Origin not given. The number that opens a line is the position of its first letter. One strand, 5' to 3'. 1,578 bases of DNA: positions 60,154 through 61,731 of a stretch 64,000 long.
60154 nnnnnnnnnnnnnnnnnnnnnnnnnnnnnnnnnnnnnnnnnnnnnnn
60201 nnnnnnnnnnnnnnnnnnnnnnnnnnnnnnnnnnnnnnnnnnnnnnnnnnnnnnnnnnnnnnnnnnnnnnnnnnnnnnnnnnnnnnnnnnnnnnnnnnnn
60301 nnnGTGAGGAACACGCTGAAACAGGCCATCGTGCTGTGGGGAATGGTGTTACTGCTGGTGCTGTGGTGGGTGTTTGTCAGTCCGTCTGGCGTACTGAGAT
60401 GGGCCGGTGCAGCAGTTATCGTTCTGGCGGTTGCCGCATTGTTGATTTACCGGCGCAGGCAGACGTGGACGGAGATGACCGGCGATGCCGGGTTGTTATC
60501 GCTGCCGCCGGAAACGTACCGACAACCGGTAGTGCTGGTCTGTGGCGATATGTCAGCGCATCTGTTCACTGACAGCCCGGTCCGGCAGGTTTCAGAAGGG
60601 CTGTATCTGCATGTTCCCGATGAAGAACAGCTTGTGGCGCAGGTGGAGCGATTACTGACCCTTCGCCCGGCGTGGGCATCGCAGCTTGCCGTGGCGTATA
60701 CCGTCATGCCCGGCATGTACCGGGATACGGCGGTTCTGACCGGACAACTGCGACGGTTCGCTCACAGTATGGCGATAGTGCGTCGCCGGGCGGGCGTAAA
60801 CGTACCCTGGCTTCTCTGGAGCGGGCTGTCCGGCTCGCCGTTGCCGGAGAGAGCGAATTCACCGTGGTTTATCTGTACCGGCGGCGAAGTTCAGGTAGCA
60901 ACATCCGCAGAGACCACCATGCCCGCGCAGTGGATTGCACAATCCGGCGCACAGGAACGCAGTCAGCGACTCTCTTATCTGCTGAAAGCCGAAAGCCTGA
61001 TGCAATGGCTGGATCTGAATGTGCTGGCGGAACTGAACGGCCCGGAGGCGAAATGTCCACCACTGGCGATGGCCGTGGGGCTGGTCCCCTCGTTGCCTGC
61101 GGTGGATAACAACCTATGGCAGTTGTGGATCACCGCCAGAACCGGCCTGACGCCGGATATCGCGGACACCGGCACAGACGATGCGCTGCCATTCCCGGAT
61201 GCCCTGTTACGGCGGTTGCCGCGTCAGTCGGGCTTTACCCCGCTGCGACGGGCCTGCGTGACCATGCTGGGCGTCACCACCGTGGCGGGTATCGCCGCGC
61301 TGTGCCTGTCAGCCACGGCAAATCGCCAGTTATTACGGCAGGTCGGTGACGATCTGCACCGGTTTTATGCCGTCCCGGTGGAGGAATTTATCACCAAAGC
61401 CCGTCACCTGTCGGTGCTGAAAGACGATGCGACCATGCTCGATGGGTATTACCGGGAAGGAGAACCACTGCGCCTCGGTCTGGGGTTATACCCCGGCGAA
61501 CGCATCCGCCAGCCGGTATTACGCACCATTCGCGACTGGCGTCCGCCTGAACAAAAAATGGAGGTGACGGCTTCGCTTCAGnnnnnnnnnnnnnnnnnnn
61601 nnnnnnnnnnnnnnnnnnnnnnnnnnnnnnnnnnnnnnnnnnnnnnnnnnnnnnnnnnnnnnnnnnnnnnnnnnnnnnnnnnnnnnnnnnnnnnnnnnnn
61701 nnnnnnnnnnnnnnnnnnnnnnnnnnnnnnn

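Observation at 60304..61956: TagL-like OmpA-domain protein immediately after tssL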

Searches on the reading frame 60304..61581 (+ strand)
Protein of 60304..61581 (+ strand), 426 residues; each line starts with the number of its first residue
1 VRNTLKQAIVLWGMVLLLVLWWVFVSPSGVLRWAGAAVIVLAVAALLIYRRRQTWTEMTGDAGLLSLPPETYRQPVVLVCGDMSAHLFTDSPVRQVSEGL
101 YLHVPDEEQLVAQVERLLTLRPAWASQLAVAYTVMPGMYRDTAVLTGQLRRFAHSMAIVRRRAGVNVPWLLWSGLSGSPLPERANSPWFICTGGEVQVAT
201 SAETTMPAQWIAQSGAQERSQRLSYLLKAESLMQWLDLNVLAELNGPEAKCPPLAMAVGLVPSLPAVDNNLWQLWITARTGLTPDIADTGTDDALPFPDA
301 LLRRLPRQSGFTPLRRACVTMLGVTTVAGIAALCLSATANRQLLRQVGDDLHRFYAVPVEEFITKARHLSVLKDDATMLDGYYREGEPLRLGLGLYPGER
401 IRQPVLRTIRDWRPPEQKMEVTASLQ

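Call 25: search_protein_representatives(protein=window:60304-61581:+)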
Query: 426 residues. Proteins with E-value up to 0.001 (for the whole library): 213; up to 1e-10: 141; up to 1e-30: 58. The best 150 are listed.
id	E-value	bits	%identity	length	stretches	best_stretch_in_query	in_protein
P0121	1.3e-174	597.4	93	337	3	155-278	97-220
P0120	5.6e-172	588.7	65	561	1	1-426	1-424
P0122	1.9e-154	531.0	92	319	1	33-290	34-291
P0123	5.1e-83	295.7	90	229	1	13-168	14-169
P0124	4.1e-82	292.7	89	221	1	1-155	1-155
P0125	7.9e-77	275.3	41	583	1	5-423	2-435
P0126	4.8e-72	259.5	44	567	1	9-417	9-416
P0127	1.1e-70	255.0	39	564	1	2-423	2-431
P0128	7.2e-69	249.0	39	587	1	14-422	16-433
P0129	8.9e-62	225.7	99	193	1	319-426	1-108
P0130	1.6e-61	224.8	41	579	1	4-417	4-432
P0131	2.4e-61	224.3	69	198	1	17-174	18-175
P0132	2.2e-60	221.1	35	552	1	6-420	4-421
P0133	3.6e-60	220.4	89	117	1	205-320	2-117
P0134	4.8e-60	220.0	92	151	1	1-113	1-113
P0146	7.5e-47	176.5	30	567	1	5-415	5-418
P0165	2.2e-37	145.3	31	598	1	5-420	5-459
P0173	2.1e-33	132.2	32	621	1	30-418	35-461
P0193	6.3e-25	104.3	25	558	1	2-415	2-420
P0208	8.6e-19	84.1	27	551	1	8-417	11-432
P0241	5.3e-14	68.3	40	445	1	66-179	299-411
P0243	9.3e-14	67.5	31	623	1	12-169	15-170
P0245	1.5e-13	66.8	25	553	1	12-419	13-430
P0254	3.7e-12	62.2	30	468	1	66-302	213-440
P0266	3.7e-10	55.6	32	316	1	15-195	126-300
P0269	5.9e-10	54.9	35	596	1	292-416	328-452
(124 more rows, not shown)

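Call 29: find_encoding_contigs(protein=P0193, flank=6000, max_places=2)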
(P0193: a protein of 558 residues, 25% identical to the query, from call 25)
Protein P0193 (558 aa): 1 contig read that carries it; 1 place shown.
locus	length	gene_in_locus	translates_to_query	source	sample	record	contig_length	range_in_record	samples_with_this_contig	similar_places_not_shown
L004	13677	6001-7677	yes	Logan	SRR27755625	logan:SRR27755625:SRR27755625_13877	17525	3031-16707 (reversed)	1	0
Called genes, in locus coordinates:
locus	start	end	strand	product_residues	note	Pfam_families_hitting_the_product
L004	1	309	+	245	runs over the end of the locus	PF03591:AzlC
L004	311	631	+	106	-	PF05437:AzlD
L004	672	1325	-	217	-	PF04172:LrgB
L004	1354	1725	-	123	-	PF03788:LrgA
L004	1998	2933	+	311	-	PF00126:HTH_1, PF03466:LysR_substrate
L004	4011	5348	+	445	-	PF05936:T6SS_VasE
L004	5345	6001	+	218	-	PF09850:DotU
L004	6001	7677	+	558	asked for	PF00691:OmpA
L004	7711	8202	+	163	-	PF05638:T6SS_HCP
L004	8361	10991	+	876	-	PF02861:Clp_N, PF13191:AAA_16, PF23569:NBD_SMAX1 (weak), PF00004:AAA, PF17871:AAA_lid_9, PF07724:AAA_2, PF07728:AAA_5, PF10431:ClpB_D2-small, +4 more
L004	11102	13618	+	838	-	PF05954:Phage_GPD, PF04717:Phage_base_V (weak), PF13296:T6SS_Vgr, PF10106:DUF2345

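Call 30: find_encoding_contigs(protein=P0245, flank=6000, max_places=2)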
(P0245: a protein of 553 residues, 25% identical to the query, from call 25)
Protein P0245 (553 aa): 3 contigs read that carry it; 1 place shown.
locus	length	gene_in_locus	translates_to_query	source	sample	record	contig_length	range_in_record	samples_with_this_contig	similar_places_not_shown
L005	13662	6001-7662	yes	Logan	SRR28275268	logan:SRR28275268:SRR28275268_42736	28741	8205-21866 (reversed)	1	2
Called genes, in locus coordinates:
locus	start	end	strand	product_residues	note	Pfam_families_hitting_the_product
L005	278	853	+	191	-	PF00419:Fimbrial, PF16970:FimA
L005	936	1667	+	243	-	PF00345:PapD_N, PF02753:PapD_C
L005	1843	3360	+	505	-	PF13954:PapC_N, PF00577:Usher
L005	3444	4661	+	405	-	PF00577:Usher, PF13953:PapC_C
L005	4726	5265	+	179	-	PF00419:Fimbrial, PF16970:FimA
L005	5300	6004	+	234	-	PF09850:DotU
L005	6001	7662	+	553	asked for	PF00691:OmpA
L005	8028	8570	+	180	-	PF05591:T6SS_VipA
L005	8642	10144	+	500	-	PF05943:VipB, PF18945:VipB_2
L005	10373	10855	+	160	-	PF05638:T6SS_HCP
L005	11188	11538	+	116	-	PF12790:T6SS-SciN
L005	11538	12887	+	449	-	PF05936:T6SS_VasE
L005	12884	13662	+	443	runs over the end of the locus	PF09850:DotU, PF00691:OmpA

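Call 31: find_encoding_contigs(protein=P0146, flank=6000, max_places=2)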
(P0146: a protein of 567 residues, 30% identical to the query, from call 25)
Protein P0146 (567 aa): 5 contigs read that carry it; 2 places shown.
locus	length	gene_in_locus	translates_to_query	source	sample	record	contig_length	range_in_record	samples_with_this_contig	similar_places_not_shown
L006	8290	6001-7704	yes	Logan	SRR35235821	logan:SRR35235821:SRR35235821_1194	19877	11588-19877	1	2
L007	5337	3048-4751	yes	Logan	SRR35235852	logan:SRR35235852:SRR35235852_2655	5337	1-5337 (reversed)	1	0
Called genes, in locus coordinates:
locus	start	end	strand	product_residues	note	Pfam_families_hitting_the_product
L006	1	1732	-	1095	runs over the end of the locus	PF06761:IcmF-related, PF21070:IcmF_helical, PF06744:IcmF_C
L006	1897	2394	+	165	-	PF05591:T6SS_VipA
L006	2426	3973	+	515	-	PF05943:VipB, PF18945:VipB_2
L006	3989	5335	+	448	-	PF05936:T6SS_VasE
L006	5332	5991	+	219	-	PF09850:DotU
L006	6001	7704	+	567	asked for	PF00691:OmpA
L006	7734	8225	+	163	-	PF05638:T6SS_HCP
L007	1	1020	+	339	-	?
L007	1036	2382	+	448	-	PF05936:T6SS_VasE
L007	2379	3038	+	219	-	PF09850:DotU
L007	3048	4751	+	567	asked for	PF00691:OmpA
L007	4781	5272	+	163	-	PF05638:T6SS_HCP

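Call 47: find_encoding_contigs(protein=P0125, flank=10000, max_places=1)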
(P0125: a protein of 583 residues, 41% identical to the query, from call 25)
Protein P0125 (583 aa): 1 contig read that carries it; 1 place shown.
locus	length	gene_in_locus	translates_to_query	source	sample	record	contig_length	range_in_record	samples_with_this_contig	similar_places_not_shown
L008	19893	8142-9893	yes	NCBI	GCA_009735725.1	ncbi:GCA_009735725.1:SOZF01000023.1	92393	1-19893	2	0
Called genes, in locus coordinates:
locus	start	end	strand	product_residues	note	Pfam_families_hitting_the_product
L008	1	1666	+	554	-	?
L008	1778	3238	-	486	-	PF10423:AMNp_N, PF01048:PNP_UDP_1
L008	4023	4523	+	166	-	PF05591:T6SS_VipA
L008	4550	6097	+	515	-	PF05943:VipB, PF18945:VipB_2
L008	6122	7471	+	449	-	PF05936:T6SS_VasE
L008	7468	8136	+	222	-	PF09850:DotU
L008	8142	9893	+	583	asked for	PF00691:OmpA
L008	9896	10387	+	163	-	PF05638:T6SS_HCP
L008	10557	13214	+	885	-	PF02861:Clp_N, PF13191:AAA_16, PF23569:NBD_SMAX1 (weak), PF00004:AAA, PF17871:AAA_lid_9, PF07724:AAA_2, PF07728:AAA_5, PF10431:ClpB_D2-small, +8 more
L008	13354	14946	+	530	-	PF06812:ImpA_N, PF16989:T6SS_VasJ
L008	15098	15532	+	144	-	PF04965:GPW_gp25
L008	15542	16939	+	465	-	PF06812:ImpA_N, PF12486:VasL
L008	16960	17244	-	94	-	-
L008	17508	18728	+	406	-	PF13347:MFS_2 (faint), PF07690:MFS_1, PF00083:Sugar_tr, PF05977:MFS_3 (weak)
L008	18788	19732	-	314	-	PF01613:Flavin_Reduct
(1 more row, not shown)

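Call 48: find_encoding_contigs(protein=P0165, flank=10000, max_places=1)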
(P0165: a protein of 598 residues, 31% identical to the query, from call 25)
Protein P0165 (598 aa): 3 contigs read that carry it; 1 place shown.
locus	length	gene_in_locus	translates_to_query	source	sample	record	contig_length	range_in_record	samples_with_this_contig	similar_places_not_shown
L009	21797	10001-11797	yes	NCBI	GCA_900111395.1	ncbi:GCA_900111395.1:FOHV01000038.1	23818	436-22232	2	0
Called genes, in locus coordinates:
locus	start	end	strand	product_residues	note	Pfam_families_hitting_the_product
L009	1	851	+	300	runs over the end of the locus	PF00872:Transposase_mut, PF10551:MULE (weak)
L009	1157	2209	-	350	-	PF20455:DUF6708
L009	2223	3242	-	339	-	-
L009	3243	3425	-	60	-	-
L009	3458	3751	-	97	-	-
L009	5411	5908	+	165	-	PF05591:T6SS_VipA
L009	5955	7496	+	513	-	PF05943:VipB, PF18945:VipB_2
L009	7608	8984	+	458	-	PF05936:T6SS_VasE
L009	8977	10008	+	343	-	PF09850:DotU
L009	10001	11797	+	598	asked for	PF00691:OmpA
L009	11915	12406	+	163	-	PF05638:T6SS_HCP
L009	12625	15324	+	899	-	PF02861:Clp_N, PF13191:AAA_16 (weak), PF00004:AAA, PF17871:AAA_lid_9, PF00004:AAA, PF07724:AAA_2, PF07728:AAA_5, PF10431:ClpB_D2-small, +8 more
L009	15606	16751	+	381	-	-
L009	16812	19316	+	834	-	PF05954:Phage_GPD, PF13296:T6SS_Vgr, PF10106:DUF2345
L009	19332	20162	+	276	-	-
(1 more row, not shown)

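Call 49: find_encoding_contigs(protein=P0208, flank=10000, max_places=1)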
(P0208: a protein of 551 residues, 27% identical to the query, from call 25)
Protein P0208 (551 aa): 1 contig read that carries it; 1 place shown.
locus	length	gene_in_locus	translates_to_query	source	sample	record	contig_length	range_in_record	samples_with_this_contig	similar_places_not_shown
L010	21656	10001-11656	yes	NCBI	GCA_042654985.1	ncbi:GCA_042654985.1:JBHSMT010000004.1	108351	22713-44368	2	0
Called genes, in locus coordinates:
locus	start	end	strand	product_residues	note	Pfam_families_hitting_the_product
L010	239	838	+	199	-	-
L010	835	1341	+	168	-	PF04965:GPW_gp25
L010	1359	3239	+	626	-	PF05947:T6SS_TssF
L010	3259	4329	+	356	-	PF06996:T6SS_TssG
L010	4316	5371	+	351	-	PF06812:ImpA_N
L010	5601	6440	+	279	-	PF22003:MrkDrd (weak), PF00419:Fimbrial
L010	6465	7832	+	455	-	PF11397:GlcNAc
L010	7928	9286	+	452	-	PF11397:GlcNAc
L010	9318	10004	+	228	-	PF09850:DotU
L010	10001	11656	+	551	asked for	PF00691:OmpA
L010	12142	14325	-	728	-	PF05954:Phage_GPD, PF04717:Phage_base_V, PF22178:Gp5_trimer_C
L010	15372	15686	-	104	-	PF26541:MafI2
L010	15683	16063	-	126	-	PF15542:Ntox50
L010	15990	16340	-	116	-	-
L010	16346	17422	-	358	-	-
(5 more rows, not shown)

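Call 83: search_protein_families(library=pfam, proteins=[P0241, P0254, P0266, P0269, P0243, P0173], max_evalue=0.001)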
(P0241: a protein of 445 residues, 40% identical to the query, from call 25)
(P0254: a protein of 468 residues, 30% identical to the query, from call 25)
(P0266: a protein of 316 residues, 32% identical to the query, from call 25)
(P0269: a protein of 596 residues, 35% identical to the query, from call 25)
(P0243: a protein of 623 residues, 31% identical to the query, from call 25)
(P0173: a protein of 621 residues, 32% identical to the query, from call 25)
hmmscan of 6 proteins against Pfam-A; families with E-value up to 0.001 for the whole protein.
P0241 (445 aa): 1 family
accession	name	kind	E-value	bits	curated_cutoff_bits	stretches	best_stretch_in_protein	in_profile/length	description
PF05943.17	VipB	-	3.2e-86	289.5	27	1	88-298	1-210/301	EvpB/VC_A0108, tail sheath N-terminal domain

P0254 (468 aa): 1 family
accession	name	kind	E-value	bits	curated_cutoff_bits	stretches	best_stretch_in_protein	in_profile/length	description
PF09850.14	DotU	-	4.6e-13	49.7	27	1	14-136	6-125/205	Type VI secretion system protein DotU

P0266 (316 aa): 1 family
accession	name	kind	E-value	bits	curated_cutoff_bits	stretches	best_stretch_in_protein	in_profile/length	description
PF05936.17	T6SS_VasE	-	1.1e-19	70.9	23.4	1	18-105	1-88/429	Bacterial Type VI secretion, VC_A0110, EvfL, ImpJ, VasE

P0269 (596 aa): 1 family
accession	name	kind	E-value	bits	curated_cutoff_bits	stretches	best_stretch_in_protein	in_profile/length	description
PF00691.25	OmpA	-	3.3e-17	63.1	27.2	1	473-569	1-98/98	OmpA family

P0243 (623 aa): 0 families

P0173 (621 aa): 1 family
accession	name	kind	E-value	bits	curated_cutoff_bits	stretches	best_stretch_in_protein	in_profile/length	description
PF00691.25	OmpA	-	6e-19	68.6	27.2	1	495-591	1-98/98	OmpA family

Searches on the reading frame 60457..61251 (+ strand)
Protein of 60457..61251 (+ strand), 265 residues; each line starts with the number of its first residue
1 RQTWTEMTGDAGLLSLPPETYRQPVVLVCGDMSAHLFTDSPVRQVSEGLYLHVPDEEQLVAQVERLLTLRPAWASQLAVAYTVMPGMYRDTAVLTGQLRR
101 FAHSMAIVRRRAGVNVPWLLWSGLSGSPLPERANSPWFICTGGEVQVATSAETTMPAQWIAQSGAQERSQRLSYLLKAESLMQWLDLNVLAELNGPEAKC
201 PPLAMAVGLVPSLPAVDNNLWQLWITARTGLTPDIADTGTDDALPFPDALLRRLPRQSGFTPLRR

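Call 38: search_solved_structures(query=A2, max_evalue=10)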
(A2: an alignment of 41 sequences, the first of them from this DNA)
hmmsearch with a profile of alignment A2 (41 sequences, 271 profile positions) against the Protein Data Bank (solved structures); distinct sequences matched with E-value up to 10: 6.
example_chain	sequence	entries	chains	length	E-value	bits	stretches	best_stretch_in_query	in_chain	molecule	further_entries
1r3d_A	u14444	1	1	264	0.41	13.2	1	154-203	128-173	conserved hypothetical protein VC1974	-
7vxr_A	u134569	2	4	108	0.52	12.9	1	8-56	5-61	BPSL1038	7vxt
2hz9_A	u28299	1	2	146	1.3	11.6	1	12-34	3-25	Heparin-binding growth factor 1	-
2hwm_A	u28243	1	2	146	1.7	11.1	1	12-34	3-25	Heparin-binding growth factor 1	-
3fji_A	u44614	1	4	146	1.7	11.1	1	12-34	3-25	Heparin-binding growth factor 1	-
3bau_A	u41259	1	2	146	2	11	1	12-34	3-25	Heparin-binding growth factor 1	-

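Call 43: predict_structure(alignment_id=A2)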
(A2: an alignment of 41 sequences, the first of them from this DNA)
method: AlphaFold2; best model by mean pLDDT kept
length: 265 residues; sequences in the alignment: 41
mean_pLDDT: 90.7   pTM: 0.88
mean pLDDT of the five models: 90.7, 90.1, 89.7, 89.6, 89.0
residues with pLDDT >= 90: 207; 70-90: 35; 50-70: 19; < 50: 4
segments of 3 or more residues with pLDDT < 50: none
pLDDT, mean of each block of 10 residues (from residue 1): 53 86 97 93 96 95 95 96 97 97 96 96 89 85 96 96 91 95 97 87 96 93 97 81 92 83 54
secondary structure, 60 per line:
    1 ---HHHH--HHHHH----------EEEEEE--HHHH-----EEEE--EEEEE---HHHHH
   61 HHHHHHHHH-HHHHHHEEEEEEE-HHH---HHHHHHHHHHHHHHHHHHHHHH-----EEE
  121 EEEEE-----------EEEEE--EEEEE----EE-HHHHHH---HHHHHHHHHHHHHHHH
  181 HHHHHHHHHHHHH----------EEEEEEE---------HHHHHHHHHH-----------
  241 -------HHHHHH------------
elements in order: H4-7 H10-14 E25-30 H33-36 E42-45 E48-52 H56-69 H71-76 E77-83 H91-112 E118-125 E137-141 E144-148 H156-161 H165-193 E204-210 H220-229 H248-253

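Call 72: fold_search(model_id=the predicted structure, library=pdb)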
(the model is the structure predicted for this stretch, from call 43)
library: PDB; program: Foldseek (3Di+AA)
matches with E <= 10: 1627; with E <= 0.001: 1
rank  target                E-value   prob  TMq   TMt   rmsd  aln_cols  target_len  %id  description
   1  1nrj_B                2.7e-04  1.00  0.27  0.35   6.0       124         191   15  Signal Recognition Particle Receptor Beta-Subunit in Complex with the SRX Domain from the Alpha-Subunit (released 2003-03-25)
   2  4rz3_A                9.7e-03  0.35  0.18  0.19   7.9       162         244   14  Crystal structure of the MinD-like ATPase FlhG (released 2015-03-04)
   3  4ipt                  2.1e-02  0.15  0.20  0.23  13.2       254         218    9  The crystal structure of a short-chain dehydrogenases/reductase (ethylated) from Veillonella parvula DSM 2008 (released 2013-02-06)
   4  1szr_B                2.2e-02  0.93  0.25  0.19   3.9       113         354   13  A Dimer interface mutant of ornithine decarboxylase reveals structure of gem diamine intermediate (released 2004-10-26)
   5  6tm1_A                2.3e-02  0.66  0.22  0.31   6.2       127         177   12  Crystal structure of the DHR2 domain of DOCK10 in complex with RAC3 (released 2020-01-22)
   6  9k1c_A                3.0e-02  0.63  0.24  0.27   5.3       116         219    9  Cryo-EM structure of the DHA bound FFA1-Gi complex (released 2024-12-11)
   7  9e9s_A                3.0e-02  0.51  0.22  0.24   5.5       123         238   11  Cryo-EM structure of the PGD2-bound prostaglandin D2 receptor (DP1)-Gs complex (released 2025-09-03)
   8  4itr_C                3.0e-02  0.47  0.20  0.28   7.1       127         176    9  Crystal Structure of IbpAFic2-H3717A in complex with adenylylated Cdc42 (released 2013-02-20)
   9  9q2a_A                3.0e-02  0.41  0.19  0.15   9.4       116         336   15  BCDX2-CX3-RAD51-RAD51-ssDNA supercomplex (released 2026-03-04)
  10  4zgy_A                3.2e-02  0.84  0.24  0.17   6.4       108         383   16  STRUCTURE of HUMAN ORNITHINE DECARBOXYLASE IN COMPLEX WITH A C-TERMINAL FRAGMENT OF ANTIZYME (released 2015-09-02)
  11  9svx_A                3.2e-02  0.28  0.22  0.23  11.6       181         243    7  XRCC3-RAD51C-RAD51D-XRCC2 (XRCC3 complex) capping a RAD51 filament on single stranded DNA (released 2025-11-26)
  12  2tod_B                3.4e-02  0.84  0.23  0.18   7.3       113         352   16  ORNITHINE DECARBOXYLASE FROM TRYPANOSOMA BRUCEI K69A MUTANT IN COMPLEX WITH ALPHA-DIFLUOROMETHYLORNITHINE (released 1999-11-17)
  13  1kz6_C                3.4e-02  0.82  0.24  0.39   6.2       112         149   12  Mutant enzyme W63Y/L119F Lumazine Synthase from S.pombe (released 2002-07-24)
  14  1ejb_A                3.4e-02  0.75  0.25  0.35   8.8       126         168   12  LUMAZINE SYNTHASE FROM SACCHAROMYCES CEREVISIAE (released 2001-03-02)
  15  1dbw_B                3.4e-02  0.63  0.20  0.37   7.0       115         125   13  CRYSTAL STRUCTURE OF FIXJ-N (released 1999-11-26)
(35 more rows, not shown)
